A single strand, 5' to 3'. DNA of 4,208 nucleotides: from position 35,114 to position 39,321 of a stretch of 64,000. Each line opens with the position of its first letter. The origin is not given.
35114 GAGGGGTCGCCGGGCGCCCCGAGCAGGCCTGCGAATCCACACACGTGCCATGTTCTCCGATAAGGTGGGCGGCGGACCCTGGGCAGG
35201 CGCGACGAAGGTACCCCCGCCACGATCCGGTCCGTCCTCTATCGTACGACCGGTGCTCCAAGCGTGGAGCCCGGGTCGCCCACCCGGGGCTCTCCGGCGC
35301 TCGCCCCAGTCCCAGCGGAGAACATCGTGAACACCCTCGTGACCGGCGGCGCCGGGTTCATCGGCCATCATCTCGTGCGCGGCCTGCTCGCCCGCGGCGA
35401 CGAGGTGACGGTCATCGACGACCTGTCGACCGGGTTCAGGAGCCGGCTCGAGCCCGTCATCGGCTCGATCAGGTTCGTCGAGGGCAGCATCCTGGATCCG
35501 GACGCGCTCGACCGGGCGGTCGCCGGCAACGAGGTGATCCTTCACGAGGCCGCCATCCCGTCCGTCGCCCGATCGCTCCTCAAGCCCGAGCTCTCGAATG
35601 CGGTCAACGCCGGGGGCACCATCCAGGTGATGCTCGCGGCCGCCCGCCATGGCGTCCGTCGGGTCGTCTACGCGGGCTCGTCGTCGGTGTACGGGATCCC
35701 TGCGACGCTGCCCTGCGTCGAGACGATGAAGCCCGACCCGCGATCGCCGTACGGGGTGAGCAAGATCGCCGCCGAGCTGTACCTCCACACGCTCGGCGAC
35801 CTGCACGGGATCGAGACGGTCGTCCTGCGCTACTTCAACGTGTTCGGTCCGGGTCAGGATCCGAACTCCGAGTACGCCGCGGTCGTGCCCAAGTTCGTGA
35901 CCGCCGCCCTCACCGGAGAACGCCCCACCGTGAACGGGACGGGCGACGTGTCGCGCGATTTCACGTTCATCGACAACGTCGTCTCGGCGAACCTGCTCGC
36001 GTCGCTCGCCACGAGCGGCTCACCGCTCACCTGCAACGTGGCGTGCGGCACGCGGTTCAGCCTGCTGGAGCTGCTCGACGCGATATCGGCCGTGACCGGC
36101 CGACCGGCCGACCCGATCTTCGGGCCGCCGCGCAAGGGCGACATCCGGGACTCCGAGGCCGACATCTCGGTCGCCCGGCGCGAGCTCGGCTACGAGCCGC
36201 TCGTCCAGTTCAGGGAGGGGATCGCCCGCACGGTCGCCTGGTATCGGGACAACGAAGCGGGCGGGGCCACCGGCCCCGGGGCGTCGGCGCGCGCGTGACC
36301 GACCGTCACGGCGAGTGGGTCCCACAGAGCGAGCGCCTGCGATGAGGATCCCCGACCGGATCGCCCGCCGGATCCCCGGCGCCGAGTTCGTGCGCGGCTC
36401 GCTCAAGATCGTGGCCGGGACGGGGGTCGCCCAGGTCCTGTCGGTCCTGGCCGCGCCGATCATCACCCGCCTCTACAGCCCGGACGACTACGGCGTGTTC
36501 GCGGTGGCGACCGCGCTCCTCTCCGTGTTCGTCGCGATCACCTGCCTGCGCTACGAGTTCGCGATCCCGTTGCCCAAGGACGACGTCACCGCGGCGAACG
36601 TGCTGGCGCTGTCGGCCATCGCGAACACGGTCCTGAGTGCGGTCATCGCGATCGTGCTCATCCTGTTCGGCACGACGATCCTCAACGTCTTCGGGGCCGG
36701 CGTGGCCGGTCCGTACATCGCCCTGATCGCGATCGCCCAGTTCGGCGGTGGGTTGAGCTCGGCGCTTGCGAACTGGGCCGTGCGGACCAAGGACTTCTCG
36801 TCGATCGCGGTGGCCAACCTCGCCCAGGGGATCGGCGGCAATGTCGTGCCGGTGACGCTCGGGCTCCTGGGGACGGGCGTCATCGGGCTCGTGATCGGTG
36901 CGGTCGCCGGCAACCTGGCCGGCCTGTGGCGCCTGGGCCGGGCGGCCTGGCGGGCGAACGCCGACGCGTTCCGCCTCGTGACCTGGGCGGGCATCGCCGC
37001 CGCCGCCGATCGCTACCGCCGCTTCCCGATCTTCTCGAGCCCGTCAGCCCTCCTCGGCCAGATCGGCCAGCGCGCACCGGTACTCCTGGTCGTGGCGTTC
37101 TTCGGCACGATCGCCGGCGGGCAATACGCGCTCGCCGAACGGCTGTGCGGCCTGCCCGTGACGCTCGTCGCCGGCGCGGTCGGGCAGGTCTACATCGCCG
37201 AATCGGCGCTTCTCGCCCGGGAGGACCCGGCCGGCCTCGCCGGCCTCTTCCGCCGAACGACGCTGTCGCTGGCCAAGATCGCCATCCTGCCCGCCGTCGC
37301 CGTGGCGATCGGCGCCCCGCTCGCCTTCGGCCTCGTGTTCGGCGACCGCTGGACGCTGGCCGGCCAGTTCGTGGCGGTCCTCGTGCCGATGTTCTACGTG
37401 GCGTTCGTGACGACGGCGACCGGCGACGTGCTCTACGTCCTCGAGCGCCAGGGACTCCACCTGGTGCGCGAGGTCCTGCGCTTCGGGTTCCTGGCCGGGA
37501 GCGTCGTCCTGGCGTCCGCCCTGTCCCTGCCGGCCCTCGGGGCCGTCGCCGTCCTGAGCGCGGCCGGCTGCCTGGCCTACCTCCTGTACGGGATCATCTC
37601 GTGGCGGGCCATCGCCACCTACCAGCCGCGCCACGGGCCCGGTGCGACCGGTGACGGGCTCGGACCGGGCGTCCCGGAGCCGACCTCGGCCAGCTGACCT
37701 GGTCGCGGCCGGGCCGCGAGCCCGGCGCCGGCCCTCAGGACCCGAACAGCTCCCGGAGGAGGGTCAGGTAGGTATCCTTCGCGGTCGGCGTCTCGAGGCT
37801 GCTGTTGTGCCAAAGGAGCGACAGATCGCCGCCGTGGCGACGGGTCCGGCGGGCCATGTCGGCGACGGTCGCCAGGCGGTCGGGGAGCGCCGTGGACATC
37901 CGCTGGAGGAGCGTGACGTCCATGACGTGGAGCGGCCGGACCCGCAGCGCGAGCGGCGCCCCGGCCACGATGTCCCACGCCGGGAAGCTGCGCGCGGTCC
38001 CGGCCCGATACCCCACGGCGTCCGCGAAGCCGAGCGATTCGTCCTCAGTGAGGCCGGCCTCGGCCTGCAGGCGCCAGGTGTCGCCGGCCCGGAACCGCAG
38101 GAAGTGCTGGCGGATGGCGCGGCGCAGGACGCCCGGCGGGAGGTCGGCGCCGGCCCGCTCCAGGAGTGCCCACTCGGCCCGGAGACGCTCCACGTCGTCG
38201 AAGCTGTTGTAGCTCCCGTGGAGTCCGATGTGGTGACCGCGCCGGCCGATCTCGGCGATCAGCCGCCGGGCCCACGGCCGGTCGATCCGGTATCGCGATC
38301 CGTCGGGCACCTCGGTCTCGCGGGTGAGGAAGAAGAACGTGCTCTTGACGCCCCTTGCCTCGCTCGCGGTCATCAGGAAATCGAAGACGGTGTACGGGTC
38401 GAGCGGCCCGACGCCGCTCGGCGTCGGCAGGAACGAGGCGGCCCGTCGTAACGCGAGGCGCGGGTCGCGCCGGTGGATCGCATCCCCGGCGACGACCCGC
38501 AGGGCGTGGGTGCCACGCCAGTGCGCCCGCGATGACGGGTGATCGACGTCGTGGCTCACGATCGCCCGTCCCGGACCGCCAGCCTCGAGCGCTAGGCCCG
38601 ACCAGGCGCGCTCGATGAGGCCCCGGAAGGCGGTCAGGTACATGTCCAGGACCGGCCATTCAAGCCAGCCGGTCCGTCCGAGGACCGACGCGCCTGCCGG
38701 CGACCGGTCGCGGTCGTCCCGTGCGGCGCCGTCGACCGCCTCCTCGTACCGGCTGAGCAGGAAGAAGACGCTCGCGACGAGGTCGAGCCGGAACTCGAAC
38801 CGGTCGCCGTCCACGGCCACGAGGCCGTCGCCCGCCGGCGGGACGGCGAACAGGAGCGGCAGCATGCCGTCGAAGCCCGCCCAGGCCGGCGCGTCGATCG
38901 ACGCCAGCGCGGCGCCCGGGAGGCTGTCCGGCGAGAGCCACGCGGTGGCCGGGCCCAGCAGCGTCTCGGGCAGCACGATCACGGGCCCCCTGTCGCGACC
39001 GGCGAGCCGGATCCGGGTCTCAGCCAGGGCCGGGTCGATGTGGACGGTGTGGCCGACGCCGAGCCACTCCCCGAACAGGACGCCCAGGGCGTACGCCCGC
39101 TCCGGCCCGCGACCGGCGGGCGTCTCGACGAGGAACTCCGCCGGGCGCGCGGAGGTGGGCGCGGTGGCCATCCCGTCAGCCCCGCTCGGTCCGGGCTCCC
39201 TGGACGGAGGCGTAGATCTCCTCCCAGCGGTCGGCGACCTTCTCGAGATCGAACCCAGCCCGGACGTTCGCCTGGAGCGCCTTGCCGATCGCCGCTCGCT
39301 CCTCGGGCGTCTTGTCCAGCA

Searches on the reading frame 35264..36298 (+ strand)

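Call 15: search_protein_families(library=pfam, proteins=[window:35264-36298:+], max_evalue=0.00001)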
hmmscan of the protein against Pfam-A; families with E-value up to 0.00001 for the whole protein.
window:35264-36298:+ (344 aa): 7 families
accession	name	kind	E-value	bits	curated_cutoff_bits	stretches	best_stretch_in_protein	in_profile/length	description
PF01370.27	Epimerase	-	3.6e-55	187.4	20.9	1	25-249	2-227/240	NAD dependent epimerase/dehydratase family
PF16363.11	GDP_Man_Dehyd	-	1e-44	153.8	27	1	25-322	1-331/332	GDP-mannose 4,6 dehydratase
PF01073.25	3Beta_HSD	-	2.3e-24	86.3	22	1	25-248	1-230/280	3-beta hydroxysteroid dehydrogenase/isomerase family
PF04321.23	RmlD_sub_bind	-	3e-10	40.1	27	1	24-196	3-154/287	RmlD substrate binding domain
PF13460.12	NAD_binding_10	-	5.5e-10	39.9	27.2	1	28-148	1-108/184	NAD(P)H-binding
PF07993.18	NAD_binding_4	-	1.7e-09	37.6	20.1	0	59-242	60-257/258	Male sterility protein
PF02719.21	Polysacc_synt_2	-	6e-08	32.7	20.2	1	25-224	2-195/293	Polysaccharide biosynthesis protein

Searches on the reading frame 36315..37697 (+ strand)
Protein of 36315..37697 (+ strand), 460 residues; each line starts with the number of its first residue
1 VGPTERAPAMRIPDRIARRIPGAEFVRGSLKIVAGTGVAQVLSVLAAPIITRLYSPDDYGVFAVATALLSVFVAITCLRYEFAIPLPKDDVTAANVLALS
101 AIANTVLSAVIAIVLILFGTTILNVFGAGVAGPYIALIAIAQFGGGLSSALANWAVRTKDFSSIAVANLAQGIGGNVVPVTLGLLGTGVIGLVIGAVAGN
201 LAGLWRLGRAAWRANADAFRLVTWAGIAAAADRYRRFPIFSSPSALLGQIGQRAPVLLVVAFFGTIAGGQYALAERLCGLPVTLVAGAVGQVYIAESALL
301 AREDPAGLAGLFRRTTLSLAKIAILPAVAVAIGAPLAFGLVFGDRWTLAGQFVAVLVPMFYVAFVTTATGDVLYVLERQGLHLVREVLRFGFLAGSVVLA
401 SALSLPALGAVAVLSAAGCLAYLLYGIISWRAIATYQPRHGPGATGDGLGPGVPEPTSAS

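Call 15: search_protein_families(library=pfam, proteins=[window:36315-37697:+], max_evalue=0.00001)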
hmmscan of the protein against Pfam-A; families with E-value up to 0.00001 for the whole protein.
window:36315-37697:+ (460 aa): 1 family
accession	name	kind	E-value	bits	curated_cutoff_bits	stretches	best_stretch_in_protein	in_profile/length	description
PF13440.11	Polysacc_synt_3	-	3.8e-20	72.7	23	1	49-347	1-289/293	Polysaccharide biosynthesis protein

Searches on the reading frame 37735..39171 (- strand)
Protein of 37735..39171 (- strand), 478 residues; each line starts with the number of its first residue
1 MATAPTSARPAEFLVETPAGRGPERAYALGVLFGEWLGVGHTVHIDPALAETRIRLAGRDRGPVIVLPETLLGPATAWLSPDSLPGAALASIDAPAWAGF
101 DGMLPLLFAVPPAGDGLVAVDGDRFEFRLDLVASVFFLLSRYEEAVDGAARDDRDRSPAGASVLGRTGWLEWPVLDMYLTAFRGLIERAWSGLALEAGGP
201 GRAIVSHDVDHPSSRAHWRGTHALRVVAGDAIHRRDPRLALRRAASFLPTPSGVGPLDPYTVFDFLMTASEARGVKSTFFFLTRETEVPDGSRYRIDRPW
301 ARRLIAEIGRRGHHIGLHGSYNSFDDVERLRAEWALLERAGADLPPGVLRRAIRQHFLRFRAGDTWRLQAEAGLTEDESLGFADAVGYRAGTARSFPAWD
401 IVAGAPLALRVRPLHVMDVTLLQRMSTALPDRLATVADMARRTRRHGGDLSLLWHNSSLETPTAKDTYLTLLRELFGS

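Call 15: search_protein_families(library=pfam, proteins=[window:37735-39171:-], max_evalue=0.00001)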
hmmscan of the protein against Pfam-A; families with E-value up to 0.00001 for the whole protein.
window:37735-39171:- (478 aa): 1 family
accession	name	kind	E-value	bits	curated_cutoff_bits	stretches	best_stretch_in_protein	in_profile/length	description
PF23019.1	DUF7033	-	2e-16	60.6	27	1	128-215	2-87/90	Family of unknown function (DUF7033)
